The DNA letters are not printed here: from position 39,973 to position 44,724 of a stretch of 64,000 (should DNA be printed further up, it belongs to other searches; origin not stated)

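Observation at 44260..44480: Dockerin-like twin Ca-binding repeats at the C-terminus of a 1484-aa S8 subtilase in a T9SS-bearing organism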

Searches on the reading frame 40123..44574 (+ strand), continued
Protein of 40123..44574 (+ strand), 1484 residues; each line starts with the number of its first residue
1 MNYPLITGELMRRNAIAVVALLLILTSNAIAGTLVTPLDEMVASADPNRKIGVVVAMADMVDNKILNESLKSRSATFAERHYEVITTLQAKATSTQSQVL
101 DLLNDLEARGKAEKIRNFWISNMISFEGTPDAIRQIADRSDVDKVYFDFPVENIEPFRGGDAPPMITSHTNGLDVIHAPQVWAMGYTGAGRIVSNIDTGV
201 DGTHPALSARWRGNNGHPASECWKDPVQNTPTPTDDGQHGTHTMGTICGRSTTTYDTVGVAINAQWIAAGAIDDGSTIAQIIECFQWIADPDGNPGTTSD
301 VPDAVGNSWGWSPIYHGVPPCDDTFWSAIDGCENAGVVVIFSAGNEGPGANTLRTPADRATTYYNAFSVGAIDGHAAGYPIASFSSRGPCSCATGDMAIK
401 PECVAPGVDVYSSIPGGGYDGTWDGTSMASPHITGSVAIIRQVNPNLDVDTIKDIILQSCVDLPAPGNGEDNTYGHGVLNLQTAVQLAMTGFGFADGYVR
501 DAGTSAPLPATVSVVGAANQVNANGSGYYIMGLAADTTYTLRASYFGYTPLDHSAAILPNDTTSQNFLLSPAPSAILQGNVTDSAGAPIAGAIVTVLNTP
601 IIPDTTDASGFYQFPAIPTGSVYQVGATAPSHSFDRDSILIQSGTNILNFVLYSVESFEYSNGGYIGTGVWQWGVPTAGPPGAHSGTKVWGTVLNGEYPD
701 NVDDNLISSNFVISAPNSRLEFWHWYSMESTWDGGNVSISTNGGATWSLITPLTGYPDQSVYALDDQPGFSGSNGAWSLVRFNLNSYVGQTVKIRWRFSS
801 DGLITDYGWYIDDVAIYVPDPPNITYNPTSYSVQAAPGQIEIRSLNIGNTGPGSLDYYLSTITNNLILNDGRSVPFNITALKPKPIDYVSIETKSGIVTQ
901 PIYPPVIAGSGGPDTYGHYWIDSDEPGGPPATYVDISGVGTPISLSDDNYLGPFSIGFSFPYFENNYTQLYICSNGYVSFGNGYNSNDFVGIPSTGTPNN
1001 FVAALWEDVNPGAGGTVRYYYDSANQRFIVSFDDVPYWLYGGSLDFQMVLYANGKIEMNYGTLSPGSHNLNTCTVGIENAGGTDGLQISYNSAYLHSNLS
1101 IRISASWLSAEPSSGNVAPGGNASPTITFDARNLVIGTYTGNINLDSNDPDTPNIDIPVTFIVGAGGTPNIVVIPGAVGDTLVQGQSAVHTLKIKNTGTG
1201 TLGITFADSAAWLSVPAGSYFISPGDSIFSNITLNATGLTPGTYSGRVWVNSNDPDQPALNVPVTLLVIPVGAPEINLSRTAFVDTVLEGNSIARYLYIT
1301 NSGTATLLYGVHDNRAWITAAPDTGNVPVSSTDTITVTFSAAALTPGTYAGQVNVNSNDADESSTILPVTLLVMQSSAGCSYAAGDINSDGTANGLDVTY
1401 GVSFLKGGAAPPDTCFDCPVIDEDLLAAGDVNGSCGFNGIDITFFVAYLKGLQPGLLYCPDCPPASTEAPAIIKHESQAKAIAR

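Call 12: find_homologous_proteins(query=window:40123-44574:+, max_evalue=1e-10)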
Query window:40123-44574:+ (1484 aa): 3397 proteins with E <= 1e-10 among 8000 candidates; the best 120 are listed.
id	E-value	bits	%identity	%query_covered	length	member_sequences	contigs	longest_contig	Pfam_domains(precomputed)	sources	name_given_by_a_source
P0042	0.0e+0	3386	100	99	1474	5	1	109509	PF19190.7,PF13715.13,PF20773.6,PF13620.13,PF22544.3,PF00082.28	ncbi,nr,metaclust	ncbi:MAG: hypothetical protein A2W25_12975 [candidate division Zixibacteria bacterium RBG_16_53_22]|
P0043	0.0e+0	2744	69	92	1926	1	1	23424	PF19190.7,PF13715.13,PF22076.3,PF20773.6,PF13620.13,PF06119.20,PF22544.3,PF00082.28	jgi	jgi:hypothetical protein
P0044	0.0e+0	1993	60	99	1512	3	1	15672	PF19190.7,PF13715.13,PF22076.3,PF20773.6,PF13620.13,PF22544.3,PF00082.28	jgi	-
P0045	0.0e+0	1783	48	92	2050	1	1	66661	PF19190.7,PF13715.13,PF22076.3,PF20773.6,PF13620.13,PF06119.20,PF22544.3,PF00082.28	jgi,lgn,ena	-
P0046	0.0e+0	1769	51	88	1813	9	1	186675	PF19190.7,PF13715.13,PF22076.3,PF20773.6,PF13620.13,PF06119.20,PF22544.3,PF00082.28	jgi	jgi:hypothetical protein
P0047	0.0e+0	1739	48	91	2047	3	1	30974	PF19190.7,PF13715.13,PF22076.3,PF20773.6,PF13620.13,PF06119.20,PF22544.3,PF00082.28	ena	-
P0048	0.0e+0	1739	48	91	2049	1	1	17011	PF19190.7,PF13715.13,PF22076.3,PF20773.6,PF13620.13,PF06119.20,PF22544.3,PF00082.28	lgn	-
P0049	0.0e+0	1736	47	92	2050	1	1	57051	PF19190.7,PF13715.13,PF20773.6,PF13620.13,PF06119.20,PF22544.3,PF00082.28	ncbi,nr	ncbi:MAG: S8 family serine peptidase [candidate division Zixibacteria bacterium]|nr:S8 family serine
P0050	0.0e+0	1617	50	88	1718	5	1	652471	PF19190.7,PF13715.13,PF20773.6,PF13620.13,PF06119.20,PF22544.3,PF00082.28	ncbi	-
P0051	0.0e+0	1615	52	98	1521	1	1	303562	PF13715.13,PF00404.25,PF20773.6,PF13620.13,PF22544.3,PF00082.28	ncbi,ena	-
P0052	0.0e+0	1596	52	99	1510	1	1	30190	PF19190.7,PF13715.13,PF22076.3,PF20773.6,PF13620.13,PF22544.3,PF00082.28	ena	-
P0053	0.0e+0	1553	50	99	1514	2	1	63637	PF13715.13,PF20773.6,PF13620.13,PF22544.3,PF00082.28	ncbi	-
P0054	0.0e+0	1520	67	40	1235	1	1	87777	PF19190.7,PF13715.13,PF13620.13,PF06119.20,PF22544.3,PF00082.28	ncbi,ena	-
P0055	0.0e+0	1498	70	37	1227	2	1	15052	PF13715.13,PF13620.13,PF22544.3,PF00082.28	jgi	jgi:hypothetical protein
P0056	0.0e+0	1489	67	38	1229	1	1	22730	PF19190.7,PF13715.13,PF13620.13,PF22544.3,PF00082.28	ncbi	-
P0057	0.0e+0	1488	68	38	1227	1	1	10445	PF19190.7,PF13715.13,PF13620.13,PF06119.20,PF22544.3,PF00082.28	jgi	jgi:hypothetical protein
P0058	0.0e+0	1446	47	87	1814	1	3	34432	PF19190.7,PF13715.13,PF21310.4,PF13620.13,PF06119.20,PF22544.3,PF00082.28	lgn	-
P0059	0.0e+0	1439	46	88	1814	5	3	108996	PF19190.7,PF13715.13,PF22076.3,PF13620.13,PF06119.20,PF22544.3,PF00082.28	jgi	-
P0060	0.0e+0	1435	48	98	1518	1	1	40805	PF19190.7,PF13715.13,PF22076.3,PF20773.6,PF13620.13,PF06119.20,PF22544.3,PF00082.28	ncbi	-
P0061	0.0e+0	1431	46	87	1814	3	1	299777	PF19190.7,PF13715.13,PF13620.13,PF06119.20,PF22544.3,PF00082.28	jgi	jgi:subtilisin family serine protease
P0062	0.0e+0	1422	48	99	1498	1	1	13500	PF19190.7,PF13715.13,PF15780.12,PF22076.3,PF20773.6,PF13620.13,PF06119.20,PF22544.3,PF00082.28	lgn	-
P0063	0.0e+0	1390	52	83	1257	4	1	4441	PF19190.7,PF13715.13,PF20773.6,PF13620.13,PF21471.4,PF06119.20,PF22544.3,PF00082.28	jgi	-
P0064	0.0e+0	1377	49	86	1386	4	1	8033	PF13715.13,PF20773.6,PF13620.13,PF06119.20,PF22544.3,PF00082.28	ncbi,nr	ncbi:MAG: hypothetical protein DRP26_01180 [Candidatus Zixiibacteriota bacterium]|nr:MAG: hypothetic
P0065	0.0e+0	1314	59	44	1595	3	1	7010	PF19190.7,PF13715.13,PF13620.13,PF06119.20,PF22544.3,PF00082.28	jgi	-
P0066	0.0e+0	1282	63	38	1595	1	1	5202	PF19190.7,PF13715.13,PF13620.13,PF06119.20,PF22544.3,PF00082.28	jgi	-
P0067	0.0e+0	1281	65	37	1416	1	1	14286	PF19190.7,PF13715.13,PF06280.19,PF22076.3,PF06119.20,PF22544.3,PF00082.28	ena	-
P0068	0.0e+0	1269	64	36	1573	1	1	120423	PF19190.7,PF13715.13,PF13620.13,PF06119.20,PF22544.3,PF00082.28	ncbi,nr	ncbi:MAG: S8 family serine peptidase [candidate division Zixibacteria bacterium]|nr:S8 family serine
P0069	0.0e+0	1265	62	38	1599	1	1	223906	PF19190.7,PF13715.13,PF13620.13,PF06119.20,PF22544.3,PF00082.28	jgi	-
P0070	0.0e+0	1263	63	38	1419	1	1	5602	PF19190.7,PF13715.13,PF22076.3,PF13620.13,PF06119.20,PF22544.3,PF00082.28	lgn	-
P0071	0.0e+0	1241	62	38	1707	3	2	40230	PF19190.7,PF13715.13,PF13620.13,PF22544.3,PF00082.28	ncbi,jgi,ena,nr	ncbi:MAG: S8 family serine peptidase [candidate division Zixibacteria bacterium]|nr:S8 family serine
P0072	0.0e+0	1231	64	38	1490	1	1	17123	PF19190.7,PF13715.13,PF13620.13,PF06119.20,PF22544.3,PF00082.28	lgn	-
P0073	0.0e+0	1226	62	37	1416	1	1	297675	PF19190.7,PF13715.13,PF13620.13,PF22544.3,PF00082.28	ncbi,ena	-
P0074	0.0e+0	1211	57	67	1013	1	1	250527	PF13715.13,PF20773.6,PF13620.13,PF00082.28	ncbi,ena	-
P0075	0.0e+0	1185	65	38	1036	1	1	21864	PF13715.13,PF18203.7,PF13620.13,PF06119.20,PF00082.28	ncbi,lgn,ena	-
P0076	0.0e+0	1182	61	36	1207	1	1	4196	PF19190.7,PF13715.13,PF13620.13,PF22544.3,PF00082.28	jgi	jgi:subtilisin family serine protease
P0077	0.0e+0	1174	65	38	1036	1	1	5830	PF13715.13,PF18203.7,PF13620.13,PF00082.28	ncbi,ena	-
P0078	0.0e+0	1171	59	37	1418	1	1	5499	PF19190.7,PF13715.13,PF13620.13,PF06119.20,PF22544.3,PF00082.28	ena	-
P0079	0.0e+0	1168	65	38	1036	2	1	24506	PF13715.13,PF18203.7,PF13620.13,PF06119.20,PF00082.28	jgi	jgi:hypothetical protein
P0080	0.0e+0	1163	64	38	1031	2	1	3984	PF13715.13,PF18203.7,PF13620.13,PF06119.20,PF00082.28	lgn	-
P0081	0.0e+0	1162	62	38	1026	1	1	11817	PF13715.13,PF18203.7,PF13620.13,PF00082.28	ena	-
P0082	0.0e+0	1159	66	38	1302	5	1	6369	PF13715.13,PF13620.13,PF00082.28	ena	-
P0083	0.0e+0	1135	63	38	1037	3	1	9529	PF13715.13,PF18203.7,PF13620.13,PF00082.28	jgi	jgi:subtilisin family serine protease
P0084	0.0e+0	1121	63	38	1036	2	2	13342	PF13715.13,PF13620.13,PF00082.28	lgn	-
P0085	0.0e+0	1114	60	38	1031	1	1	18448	PF13715.13,PF18203.7,PF13620.13,PF06119.20,PF00082.28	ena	-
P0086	0.0e+0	1047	45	78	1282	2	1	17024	PF13715.13,PF20773.6,PF18962.8,PF13860.13,PF13620.13,PF00082.28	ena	-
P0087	0.0e+0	1046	45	79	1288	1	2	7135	PF13715.13,PF20773.6,PF18962.8,PF13860.13,PF13620.13,PF00082.28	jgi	jgi:subtilisin family serine protease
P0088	0.0e+0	1042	46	78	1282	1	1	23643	PF13715.13,PF20773.6,PF18962.8,PF13860.13,PF13620.13,PF06119.20,PF00082.28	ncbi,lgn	-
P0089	0.0e+0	1042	45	78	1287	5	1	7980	PF13715.13,PF20773.6,PF13860.13,PF13620.13,PF06119.20,PF00082.28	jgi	jgi:hypothetical protein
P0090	0.0e+0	1039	45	77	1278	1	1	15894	PF13715.13,PF20773.6,PF18962.8,PF13860.13,PF13620.13,PF00082.28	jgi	jgi:hypothetical protein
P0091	0.0e+0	1038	45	78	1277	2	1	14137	PF13715.13,PF20773.6,PF18962.8,PF13860.13,PF13620.13,PF06119.20,PF00082.28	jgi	jgi:bacillopeptidase F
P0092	0.0e+0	1034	46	79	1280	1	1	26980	PF13715.13,PF20773.6,PF18962.8,PF13860.13,PF13620.13,PF06119.20,PF00082.28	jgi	jgi:bacillopeptidase F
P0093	0.0e+0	1034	45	76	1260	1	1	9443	PF13715.13,PF20773.6,PF18962.8,PF13860.13,PF13620.13,PF00082.28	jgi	jgi:hypothetical protein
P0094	0.0e+0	1031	46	78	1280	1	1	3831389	PF13715.13,PF20773.6,PF18962.8,PF13860.13,PF13620.13,PF06119.20,PF00082.28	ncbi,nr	ncbi:MAG: S8 family serine peptidase [Candidatus Zixiibacteriota bacterium]|nr:MAG: S8 family serine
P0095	0.0e+0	1026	45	78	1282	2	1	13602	PF13715.13,PF20773.6,PF18962.8,PF13860.13,PF13620.13,PF06119.20,PF00082.28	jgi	jgi:subtilisin family serine protease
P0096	0.0e+0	1024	45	78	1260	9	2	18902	PF19190.7,PF13715.13,PF20773.6,PF18962.8,PF13860.13,PF13620.13,PF00082.28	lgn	-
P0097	0.0e+0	1021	45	78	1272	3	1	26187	PF14054.12,PF13715.13,PF20773.6,PF18962.8,PF13860.13,PF13620.13,PF06119.20,PF00082.28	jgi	-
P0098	0.0e+0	1020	44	79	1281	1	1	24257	PF13715.13,PF20773.6,PF18962.8,PF13860.13,PF13620.13,PF06119.20,PF00082.28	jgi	-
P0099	0.0e+0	1018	46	75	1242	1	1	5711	PF19190.7,PF13715.13,PF20773.6,PF13620.13,PF06119.20,PF00082.28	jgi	-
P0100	2.3e-298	1012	45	78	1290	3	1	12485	PF13715.13,PF20773.6,PF18962.8,PF13860.13,PF13620.13,PF06119.20,PF00082.28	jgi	-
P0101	3.2e-298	1011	44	78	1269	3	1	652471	PF13715.13,PF20773.6,PF18962.8,PF13860.13,PF13620.13,PF06119.20,PF00082.28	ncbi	-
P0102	2.8e-296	1005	44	77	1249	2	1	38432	PF13715.13,PF20773.6,PF13620.13,PF06119.20,PF00082.28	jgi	-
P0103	5.3e-296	1004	43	77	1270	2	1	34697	PF13715.13,PF20773.6,PF18962.8,PF13860.13,PF13620.13,PF06119.20,PF22544.3,PF00082.28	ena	-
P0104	4.4e-295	1001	46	77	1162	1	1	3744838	PF13715.13,PF20773.6,PF13620.13,PF00082.28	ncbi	ncbi:MAG: S8 family serine peptidase, partial [Candidatus Zixiibacteriota bacterium]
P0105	9.1e-295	1000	45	78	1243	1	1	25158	PF13715.13,PF22076.3,PF20773.6,PF13620.13,PF06119.20,PF00082.28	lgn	-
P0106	1.5e-294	999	45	78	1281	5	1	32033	PF13715.13,PF20773.6,PF18962.8,PF13860.13,PF13620.13,PF00082.28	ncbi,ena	-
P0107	2.8e-294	998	44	78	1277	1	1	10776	PF13715.13,PF20773.6,PF18962.8,PF13860.13,PF13620.13,PF00082.28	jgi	jgi:subtilisin family serine protease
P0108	4.0e-294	998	44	78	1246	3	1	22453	PF13715.13,PF20773.6,PF13620.13,PF06119.20,PF00082.28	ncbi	-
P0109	1.9e-293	995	46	75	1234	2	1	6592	PF13715.13,PF20773.6,PF18962.8,PF13860.13,PF13620.13,PF06119.20,PF00082.28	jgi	jgi:subtilisin family serine protease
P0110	4.8e-293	994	43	78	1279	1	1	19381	PF13715.13,PF20773.6,PF18962.8,PF13860.13,PF13620.13,PF06119.20,PF00082.28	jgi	-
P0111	5.4e-293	994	44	78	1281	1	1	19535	PF13715.13,PF20773.6,PF18962.8,PF13860.13,PF13620.13,PF06119.20,PF00082.28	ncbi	-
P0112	2.9e-292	991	44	78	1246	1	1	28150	PF13715.13,PF20773.6,PF13620.13,PF06119.20,PF00082.28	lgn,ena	-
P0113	6.9e-292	990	43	82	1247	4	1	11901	PF13715.13,PF20773.6,PF13620.13,PF06119.20,PF00082.28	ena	-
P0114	1.2e-291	989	43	79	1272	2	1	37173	PF13715.13,PF20773.6,PF18962.8,PF13860.13,PF13620.13,PF00082.28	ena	-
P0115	3.7e-290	984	43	78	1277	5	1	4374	PF13715.13,PF20773.6,PF18962.8,PF13860.13,PF13620.13,PF06119.20,PF00082.28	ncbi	-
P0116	5.2e-290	984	44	77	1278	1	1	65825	PF13715.13,PF13585.13,PF20773.6,PF18962.8,PF13860.13,PF13620.13,PF06119.20,PF00082.28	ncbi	-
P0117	3.3e-289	981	44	78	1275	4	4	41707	PF13715.13,PF20773.6,PF18962.8,PF13860.13,PF13620.13,PF00082.28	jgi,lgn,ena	-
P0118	7.3e-289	980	45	77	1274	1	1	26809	PF19190.7,PF13715.13,PF20773.6,PF18962.8,PF13860.13,PF13620.13,PF22544.3,PF00082.28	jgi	-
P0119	4.3e-288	978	42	77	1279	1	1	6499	PF13715.13,PF13585.13,PF20773.6,PF18962.8,PF13860.13,PF13620.13,PF00082.28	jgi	jgi:hypothetical protein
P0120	8.3e-288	977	42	78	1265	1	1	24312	PF13715.13,PF20773.6,PF18962.8,PF13860.13,PF13620.13,PF06119.20,PF00082.28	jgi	jgi:subtilisin family serine protease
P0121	2.0e-286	972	45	76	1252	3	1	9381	PF19190.7,PF13715.13,PF20773.6,PF18962.8,PF13860.13,PF13620.13,PF00082.28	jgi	jgi:subtilisin family serine protease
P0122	3.7e-285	968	44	78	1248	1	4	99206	PF13715.13,PF20773.6,PF13620.13,PF06119.20,PF00082.28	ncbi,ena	-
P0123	2.6e-284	965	42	78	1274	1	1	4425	PF13715.13,PF20773.6,PF13860.13,PF13620.13,PF00082.28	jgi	jgi:hypothetical protein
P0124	5.4e-283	961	43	79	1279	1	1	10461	PF13715.13,PF20773.6,PF18962.8,PF13860.13,PF13620.13,PF22544.3,PF00082.28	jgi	jgi:subtilisin family serine protease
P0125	6.3e-283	961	42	78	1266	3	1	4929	PF13715.13,PF20773.6,PF18962.8,PF13860.13,PF13620.13,PF00082.28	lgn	-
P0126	1.1e-282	960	44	78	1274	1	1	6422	PF13715.13,PF20773.6,PF18962.8,PF13860.13,PF13620.13,PF22544.3,PF00082.28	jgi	jgi:subtilisin family serine protease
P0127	2.0e-281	956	43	78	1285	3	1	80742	PF13715.13,PF20773.6,PF18962.8,PF13860.13,PF13620.13,PF06119.20,PF00082.28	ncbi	-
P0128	2.2e-280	952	43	77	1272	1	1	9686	PF13715.13,PF20773.6,PF18962.8,PF13860.13,PF13620.13,PF22544.3,PF00082.28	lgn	-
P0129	3.0e-279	948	42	78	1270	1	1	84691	PF19190.7,PF13715.13,PF20773.6,PF18962.8,PF13860.13,PF13620.13,PF22544.3,PF00082.28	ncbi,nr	ncbi:MAG: S8 family serine peptidase [candidate division Zixibacteria bacterium]|nr:S8 family serine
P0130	5.8e-279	947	42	77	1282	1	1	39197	PF13715.13,PF20773.6,PF13860.13,PF13620.13,PF06119.20,PF00082.28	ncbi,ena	-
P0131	1.6e-277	943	43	77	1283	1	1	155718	PF13715.13,PF20773.6,PF18962.8,PF13860.13,PF13620.13,PF06119.20,PF00082.28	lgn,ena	-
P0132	2.3e-277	942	43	78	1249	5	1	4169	PF13715.13,PF20773.6,PF18962.8,PF13860.13,PF13620.13,PF06119.20,PF00082.28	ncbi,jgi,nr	ncbi:MAG: hypothetical protein DRP26_04365 [Candidatus Zixiibacteriota bacterium]|nr:MAG: hypothetic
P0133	8.4e-277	940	42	78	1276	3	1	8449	PF13715.13,PF20773.6,PF18962.8,PF13860.13,PF13620.13,PF22544.3,PF00082.28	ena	-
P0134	2.2e-276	939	42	78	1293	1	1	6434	PF13715.13,PF20773.6,PF13860.13,PF13620.13,PF06119.20,PF00082.28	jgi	jgi:subtilisin family serine protease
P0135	6.3e-276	937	45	42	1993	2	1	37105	PF13585.13,PF18962.8,PF13860.13,PF13620.13,PF06119.20,PF00082.28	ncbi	-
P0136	1.1e-274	933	42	77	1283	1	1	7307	PF13715.13,PF20773.6,PF18962.8,PF13860.13,PF13620.13,PF06119.20,PF00082.28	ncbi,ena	-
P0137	1.4e-274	933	48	65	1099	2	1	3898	PF13715.13,PF20773.6,PF18962.8,PF13860.13,PF13620.13,PF00082.28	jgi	jgi:hypothetical protein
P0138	8.2e-274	930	45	39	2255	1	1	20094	PF18962.8,PF13860.13,PF13620.13,PF06119.20,PF00082.28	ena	-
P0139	3.8e-273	928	42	77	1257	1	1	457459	PF13715.13,PF20773.6,PF18962.8,PF13860.13,PF13620.13,PF06119.20,PF00082.28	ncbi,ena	-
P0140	1.0e-270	920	42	76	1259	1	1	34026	PF13715.13,PF20773.6,PF18962.8,PF13860.13,PF13620.13,PF00082.28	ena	-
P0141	2.6e-270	919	46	39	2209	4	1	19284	PF18962.8,PF13860.13,PF00082.28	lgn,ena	-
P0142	4.7e-270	918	42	77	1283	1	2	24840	PF13715.13,PF20773.6,PF13860.13,PF13620.13,PF00082.28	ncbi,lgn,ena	-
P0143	1.1e-268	913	44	43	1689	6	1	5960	PF13715.13,PF13620.13,PF00082.28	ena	-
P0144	1.5e-267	910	41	79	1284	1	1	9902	PF13715.13,PF13585.13,PF20773.6,PF18962.8,PF13860.13,PF13620.13,PF00082.28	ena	-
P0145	1.4e-266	906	41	32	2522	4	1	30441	PF07610.18,PF22067.3,PF24507.2,PF22544.3,PF00082.28,PF22073.3,PF19190.7,PF15780.12,PF22076.3,PF18962.8,PF22066.3,PF13860.13,PF06119.20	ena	-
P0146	2.9e-259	882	45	38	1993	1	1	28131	PF18962.8,PF13860.13,PF06119.20,PF00082.28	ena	-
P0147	1.5e-257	876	40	78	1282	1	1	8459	PF13715.13,PF20773.6,PF13860.13,PF13620.13,PF06119.20,PF00082.28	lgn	-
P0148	1.8e-256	873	47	37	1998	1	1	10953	PF18962.8,PF13860.13,PF13620.13,PF06119.20,PF00082.28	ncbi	-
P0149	3.2e-256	872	44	70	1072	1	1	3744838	PF13715.13,PF13620.13,PF00082.28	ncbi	ncbi:MAG: S8 family serine peptidase, partial [Candidatus Zixiibacteriota bacterium]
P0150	3.2e-255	869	43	40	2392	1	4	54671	PF18962.8,PF13860.13,PF13620.13,PF06119.20,PF00041.28,PF00082.28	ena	-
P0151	3.2e-253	862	45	40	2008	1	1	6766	PF18962.8,PF13860.13,PF06119.20,PF00082.28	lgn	-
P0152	6.1e-253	861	44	69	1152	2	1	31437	PF13715.13,PF20773.6,PF13860.13,PF13620.13,PF06119.20,PF00082.28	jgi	jgi:subtilisin family serine protease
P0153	5.6e-252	858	44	40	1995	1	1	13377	PF18962.8,PF13860.13,PF06119.20,PF00082.28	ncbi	-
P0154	3.3e-251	855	44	41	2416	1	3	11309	PF18962.8,PF13860.13,PF06119.20,PF00082.28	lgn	-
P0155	2.5e-248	846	47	36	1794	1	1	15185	PF18962.8,PF13860.13,PF13620.13,PF06119.20,PF00082.28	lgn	-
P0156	6.9e-245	834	37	42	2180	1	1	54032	PF22073.3,PF15780.12,PF07610.18,PF25249.1,PF22067.3,PF13860.13,PF22544.3,PF00082.28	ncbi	ncbi:MAG: S8 family serine peptidase [Bacteroidota bacterium]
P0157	1.5e-242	827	45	38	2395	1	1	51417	PF13860.13,PF13620.13,PF06119.20,PF00082.28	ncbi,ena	-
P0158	9.0e-242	824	45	38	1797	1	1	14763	PF18962.8,PF13860.13,PF13620.13,PF00041.28,PF00082.28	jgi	jgi:subtilisin family serine protease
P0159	1.4e-241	824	45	38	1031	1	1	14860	PF19190.7,PF13715.13,PF18203.7,PF13620.13,PF00082.28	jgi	-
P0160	3.4e-241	822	44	39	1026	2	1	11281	PF13715.13,PF18203.7,PF13620.13,PF00082.28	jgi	-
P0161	1.1e-240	820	42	40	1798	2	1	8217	PF18962.8,PF13860.13,PF06119.20,PF00082.28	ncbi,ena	-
